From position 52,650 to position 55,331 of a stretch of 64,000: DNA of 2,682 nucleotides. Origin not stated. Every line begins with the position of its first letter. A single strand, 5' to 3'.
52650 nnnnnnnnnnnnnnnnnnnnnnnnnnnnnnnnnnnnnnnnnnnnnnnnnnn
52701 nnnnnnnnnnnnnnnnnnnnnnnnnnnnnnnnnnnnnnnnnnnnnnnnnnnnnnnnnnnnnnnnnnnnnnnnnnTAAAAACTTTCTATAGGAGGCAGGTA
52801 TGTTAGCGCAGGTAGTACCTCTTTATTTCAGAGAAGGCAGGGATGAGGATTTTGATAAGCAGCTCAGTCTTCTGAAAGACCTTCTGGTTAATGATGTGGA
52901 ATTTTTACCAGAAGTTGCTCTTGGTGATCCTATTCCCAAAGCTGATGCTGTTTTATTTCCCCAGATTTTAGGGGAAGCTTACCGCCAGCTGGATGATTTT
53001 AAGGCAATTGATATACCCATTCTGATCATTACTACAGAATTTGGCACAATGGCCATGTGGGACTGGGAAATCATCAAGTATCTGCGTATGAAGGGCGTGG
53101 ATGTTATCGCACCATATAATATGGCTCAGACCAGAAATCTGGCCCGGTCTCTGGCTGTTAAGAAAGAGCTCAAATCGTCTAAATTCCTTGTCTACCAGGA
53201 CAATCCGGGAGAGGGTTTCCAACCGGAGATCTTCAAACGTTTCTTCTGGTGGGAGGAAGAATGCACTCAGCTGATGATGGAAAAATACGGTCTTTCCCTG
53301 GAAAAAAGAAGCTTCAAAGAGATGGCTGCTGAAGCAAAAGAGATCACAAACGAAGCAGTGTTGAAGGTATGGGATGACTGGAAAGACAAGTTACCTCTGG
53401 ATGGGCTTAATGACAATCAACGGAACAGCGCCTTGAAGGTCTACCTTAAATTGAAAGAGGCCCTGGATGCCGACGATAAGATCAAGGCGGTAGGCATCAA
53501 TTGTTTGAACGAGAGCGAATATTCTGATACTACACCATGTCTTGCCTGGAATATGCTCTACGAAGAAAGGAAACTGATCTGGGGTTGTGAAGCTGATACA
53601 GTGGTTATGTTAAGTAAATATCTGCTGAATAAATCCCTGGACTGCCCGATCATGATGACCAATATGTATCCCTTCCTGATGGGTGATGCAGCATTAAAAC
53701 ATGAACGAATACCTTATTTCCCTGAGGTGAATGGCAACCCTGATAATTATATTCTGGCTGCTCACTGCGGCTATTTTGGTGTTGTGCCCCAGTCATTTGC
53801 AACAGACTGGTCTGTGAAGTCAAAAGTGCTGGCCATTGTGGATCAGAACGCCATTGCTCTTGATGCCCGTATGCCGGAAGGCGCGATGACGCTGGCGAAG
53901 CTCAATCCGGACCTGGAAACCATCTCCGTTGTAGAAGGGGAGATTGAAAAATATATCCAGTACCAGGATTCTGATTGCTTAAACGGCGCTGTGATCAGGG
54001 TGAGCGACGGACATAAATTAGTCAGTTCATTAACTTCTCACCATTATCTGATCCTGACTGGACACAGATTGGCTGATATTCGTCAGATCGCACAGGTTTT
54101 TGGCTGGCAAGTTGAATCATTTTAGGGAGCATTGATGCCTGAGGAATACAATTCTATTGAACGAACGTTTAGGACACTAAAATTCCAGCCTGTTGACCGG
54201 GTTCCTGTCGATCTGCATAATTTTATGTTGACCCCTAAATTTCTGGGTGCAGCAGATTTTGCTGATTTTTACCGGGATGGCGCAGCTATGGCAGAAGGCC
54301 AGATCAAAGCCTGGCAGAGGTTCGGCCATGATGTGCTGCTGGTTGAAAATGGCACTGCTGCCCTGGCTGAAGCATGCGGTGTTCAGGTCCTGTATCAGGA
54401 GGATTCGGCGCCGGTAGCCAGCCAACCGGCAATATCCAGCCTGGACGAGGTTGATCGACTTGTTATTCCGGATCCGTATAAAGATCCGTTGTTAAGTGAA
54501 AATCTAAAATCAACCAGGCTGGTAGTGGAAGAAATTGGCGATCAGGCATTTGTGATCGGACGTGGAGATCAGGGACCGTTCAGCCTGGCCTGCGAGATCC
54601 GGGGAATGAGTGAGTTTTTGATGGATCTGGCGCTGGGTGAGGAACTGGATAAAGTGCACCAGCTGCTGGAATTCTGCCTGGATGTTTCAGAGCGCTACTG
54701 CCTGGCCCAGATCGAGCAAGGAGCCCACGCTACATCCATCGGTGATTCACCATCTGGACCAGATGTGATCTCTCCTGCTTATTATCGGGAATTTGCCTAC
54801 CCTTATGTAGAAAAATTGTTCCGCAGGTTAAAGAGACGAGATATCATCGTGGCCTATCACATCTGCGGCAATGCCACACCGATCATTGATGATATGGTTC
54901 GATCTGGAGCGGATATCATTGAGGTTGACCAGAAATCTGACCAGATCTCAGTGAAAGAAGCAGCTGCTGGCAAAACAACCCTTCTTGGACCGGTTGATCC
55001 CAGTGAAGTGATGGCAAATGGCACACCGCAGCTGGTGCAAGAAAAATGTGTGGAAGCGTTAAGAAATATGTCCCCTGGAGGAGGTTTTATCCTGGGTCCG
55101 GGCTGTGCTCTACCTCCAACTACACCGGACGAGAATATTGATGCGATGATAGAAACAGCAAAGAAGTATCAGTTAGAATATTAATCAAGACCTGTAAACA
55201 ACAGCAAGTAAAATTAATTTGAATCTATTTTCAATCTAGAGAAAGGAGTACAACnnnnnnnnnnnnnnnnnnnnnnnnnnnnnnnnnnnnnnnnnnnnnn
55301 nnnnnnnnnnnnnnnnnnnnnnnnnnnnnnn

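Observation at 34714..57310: Duplicated module of 'TIM-barrel + Gfo/Idh/MocA' genes inside one sugar locus, reminiscent of 3-keto-glycoside / C-glycoside / levoglucosan-type oxidative chemistry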

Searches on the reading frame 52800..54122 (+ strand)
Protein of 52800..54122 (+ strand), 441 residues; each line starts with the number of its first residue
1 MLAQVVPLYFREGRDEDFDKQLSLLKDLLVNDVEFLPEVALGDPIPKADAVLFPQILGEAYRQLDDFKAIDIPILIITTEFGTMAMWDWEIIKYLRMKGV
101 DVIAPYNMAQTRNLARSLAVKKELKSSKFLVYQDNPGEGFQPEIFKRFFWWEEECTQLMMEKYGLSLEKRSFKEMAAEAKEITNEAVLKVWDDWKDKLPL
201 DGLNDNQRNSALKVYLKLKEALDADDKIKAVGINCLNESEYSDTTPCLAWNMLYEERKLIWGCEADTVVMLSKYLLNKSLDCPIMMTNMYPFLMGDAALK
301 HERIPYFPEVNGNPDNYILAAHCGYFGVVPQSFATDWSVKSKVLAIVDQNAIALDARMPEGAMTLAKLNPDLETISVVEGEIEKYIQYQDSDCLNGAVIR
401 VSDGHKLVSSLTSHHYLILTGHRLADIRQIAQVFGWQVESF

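Call 15: search_protein_families(library=pfam, proteins=[window:52800-54122:+])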
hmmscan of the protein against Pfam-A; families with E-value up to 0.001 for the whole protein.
window:52800-54122:+ (441 aa): 0 families

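Call 16: search_protein_families(library=ncbifam, proteins=[window:52800-54122:+], max_evalue=0.001)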
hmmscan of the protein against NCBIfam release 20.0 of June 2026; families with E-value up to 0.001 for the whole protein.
window:52800-54122:+ (441 aa): 0 families

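Call 36: search_solved_structures(query=window:52800-54122:+, max_evalue=1)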
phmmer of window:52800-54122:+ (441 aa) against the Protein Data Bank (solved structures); distinct sequences matched with E-value up to 1: 2.
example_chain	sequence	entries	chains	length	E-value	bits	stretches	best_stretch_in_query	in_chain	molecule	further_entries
3d0c_A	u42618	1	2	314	0.36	12.9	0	178-223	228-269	Dihydrodipicolinate synthase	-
5wq4_C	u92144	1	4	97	0.58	12.2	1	342-387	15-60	Optineurin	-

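Call 63: search_solved_structures(query=A2, max_evalue=1)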
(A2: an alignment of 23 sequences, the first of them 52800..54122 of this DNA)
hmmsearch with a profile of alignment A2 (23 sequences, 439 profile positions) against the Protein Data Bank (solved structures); distinct sequences matched with E-value up to 1: 0.

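Call 71: predict_structure(alignment_id=A2)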
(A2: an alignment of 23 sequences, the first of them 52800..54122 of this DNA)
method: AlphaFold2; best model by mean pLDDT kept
length: 441 residues; sequences in the alignment: 23
mean_pLDDT: 91.2   pTM: 0.91
mean pLDDT of the five models: 91.2, 90.8, 89.7, 89.7, 88.0
residues with pLDDT >= 90: 322; 70-90: 110; 50-70: 9; < 50: 0
segments of 3 or more residues with pLDDT < 50: none
pLDDT, mean of each block of 10 residues (from residue 1): 95 89 94 96 97 95 96 93 88 95 93 96 95 76 78 90 94 94 95 91 91 96 96 81 89 94 91 96 91 87 87 94 79 90 80 90 95 95 90 90 91 91 95 95 83
secondary structure, 60 per line:
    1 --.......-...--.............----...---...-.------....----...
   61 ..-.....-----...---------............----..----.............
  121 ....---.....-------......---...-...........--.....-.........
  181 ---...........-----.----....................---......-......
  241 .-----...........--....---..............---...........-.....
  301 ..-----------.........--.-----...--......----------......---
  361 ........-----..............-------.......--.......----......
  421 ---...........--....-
elements in order: E3-9 H16-28 E33-35 E39-41 E50-53 H58-62 H64-68 E74-76 H86-97 H108-124 E128-132 H140-145 H153-163 E166-170 H172-180 H184-194 H205-224 E228-233 H235-241 H247-257 E260-263 H267-280 E284-291 H296-302 E317-322 E336-341 E352-357 E361-368 E374-387 E395-401 H404-410 E415-420 H424-434 E437-440

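Call 74: fold_search(model_id=the predicted structure, library=pdb)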
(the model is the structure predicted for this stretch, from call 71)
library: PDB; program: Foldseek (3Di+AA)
matches with E <= 10: 945; with E <= 0.001: 41
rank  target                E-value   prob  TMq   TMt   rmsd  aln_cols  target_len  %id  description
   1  4f2d_A                9.9e-18  1.00  0.70  0.63   5.6       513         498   13  Crystal Structure of Escherichia coli L-arabinose Isomerase (ECAI) complexed with Ribitol (released 2012-05-30)
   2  4r1o_A                1.4e-17  1.00  0.68  0.61   5.8       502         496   14  Crystal Structure of Thermophilic Geobacillus kaustophilus L-Arabinose isomerase (released 2015-08-12)
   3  2ajt_A                1.5e-17  1.00  0.68  0.61   6.0       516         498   13  Crystal structure of L-Arabinose Isomerase from E.coli (released 2005-08-16)
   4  4r1p_B                1.7e-17  1.00  0.67  0.61   6.4       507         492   14  Crystal Structure of Thermophilic Geobacillus kaustophilus L-Arabinose isomerase with Mn2+ (released 2015-08-12)
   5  4r1o_B                1.9e-17  1.00  0.68  0.62   5.8       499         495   14  Crystal Structure of Thermophilic Geobacillus kaustophilus L-Arabinose isomerase (released 2015-08-12)
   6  7cyy_B                2.1e-17  1.00  0.68  0.61   6.2       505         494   13  Crystal structure of Arabinose isomerase from hybrid AI8 with Adonitol (released 2021-09-08)
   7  4r1p_F                2.4e-17  1.00  0.68  0.62   6.3       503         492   14  Crystal Structure of Thermophilic Geobacillus kaustophilus L-Arabinose isomerase with Mn2+ (released 2015-08-12)
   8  4r1o_F                3.2e-17  1.00  0.67  0.61   5.9       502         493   13  Crystal Structure of Thermophilic Geobacillus kaustophilus L-Arabinose isomerase (released 2015-08-12)
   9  4r1o_E                4.0e-17  1.00  0.67  0.61   6.0       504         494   14  Crystal Structure of Thermophilic Geobacillus kaustophilus L-Arabinose isomerase (released 2015-08-12)
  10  7chl_F                4.5e-17  1.00  0.69  0.62   6.0       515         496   13  Crystal structure of hybrid Arabinose isomerase AI-10 (released 2021-10-20)
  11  4r1q_B                4.5e-17  1.00  0.67  0.61   6.5       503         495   14  Crystal Structure of Thermophilic Geobacillus kaustophilus L-Arabinose isomerase in complex with L-arabitol (released 2015-08-12)
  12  7cwv_D                5.0e-17  1.00  0.68  0.61   6.1       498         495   13  Crystal structure of Arabinose isomerase from hyper thermophilic bacterium Thermotoga maritima (TMAI) wt (released 2021-09-01)
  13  7cxo_B                5.7e-17  1.00  0.69  0.62   5.7       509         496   13  Crystal structure of Arabinose isomerase from hybrid AI10 (released 2021-09-08)
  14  7cyy_E                5.7e-17  1.00  0.65  0.59   6.4       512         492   13  Crystal structure of Arabinose isomerase from hybrid AI8 with Adonitol (released 2021-09-08)
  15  7cxo_F                6.4e-17  1.00  0.69  0.63   5.7       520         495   13  Crystal structure of Arabinose isomerase from hybrid AI10 (released 2021-09-08)
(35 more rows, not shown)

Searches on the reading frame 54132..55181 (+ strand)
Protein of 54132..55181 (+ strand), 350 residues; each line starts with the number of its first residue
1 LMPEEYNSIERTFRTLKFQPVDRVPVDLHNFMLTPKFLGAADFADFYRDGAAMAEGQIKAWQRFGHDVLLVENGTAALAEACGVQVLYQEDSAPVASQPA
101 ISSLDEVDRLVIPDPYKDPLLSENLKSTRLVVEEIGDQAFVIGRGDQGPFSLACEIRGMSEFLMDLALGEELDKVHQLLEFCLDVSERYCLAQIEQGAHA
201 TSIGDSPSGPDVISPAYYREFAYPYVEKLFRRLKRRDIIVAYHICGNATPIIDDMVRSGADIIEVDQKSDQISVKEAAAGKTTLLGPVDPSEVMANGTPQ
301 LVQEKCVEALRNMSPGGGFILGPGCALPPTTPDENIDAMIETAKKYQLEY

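Call 15: search_protein_families(library=pfam, proteins=[window:54132-55181:+])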
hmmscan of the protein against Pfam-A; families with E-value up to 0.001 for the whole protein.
window:54132-55181:+ (350 aa): 1 family
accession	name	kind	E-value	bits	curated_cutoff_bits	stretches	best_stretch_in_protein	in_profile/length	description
PF01208.23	URO-D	-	8.8e-69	232.6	23.9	1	9-346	3-346/346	Uroporphyrinogen decarboxylase (URO-D)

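Call 16: search_protein_families(library=ncbifam, proteins=[window:54132-55181:+], max_evalue=0.001)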
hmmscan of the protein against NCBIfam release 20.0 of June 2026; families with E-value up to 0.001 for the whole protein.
window:54132-55181:+ (350 aa): 5 families
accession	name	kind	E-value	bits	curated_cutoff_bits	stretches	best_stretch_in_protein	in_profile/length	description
TIGR01463.1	mtaA_cmuA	subfamily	5.3e-56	190.3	235.4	1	5-347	2-339/340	MtaA/CmuA family methyltransferase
NF004889.0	PRK06252.1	subfamily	1.4e-46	159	244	1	5-348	3-338/340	methylcobalamin:coenzyme M methyltransferase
NF041608.1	methylcob_mtaseMtbA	equivalog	1.1e-42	146.4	600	1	4-347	2-338/339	methylcobamide:CoM methyltransferase MtbA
NF040654.1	MtaA_Meth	equivalog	8e-42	143.4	400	1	10-346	5-335/337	methylcobamide:CoM methyltransferase MtaA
TIGR01464.1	hemE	equivalog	3.4e-24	85.5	302.95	1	41-344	37-337/338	uroporphyrinogen decarboxylase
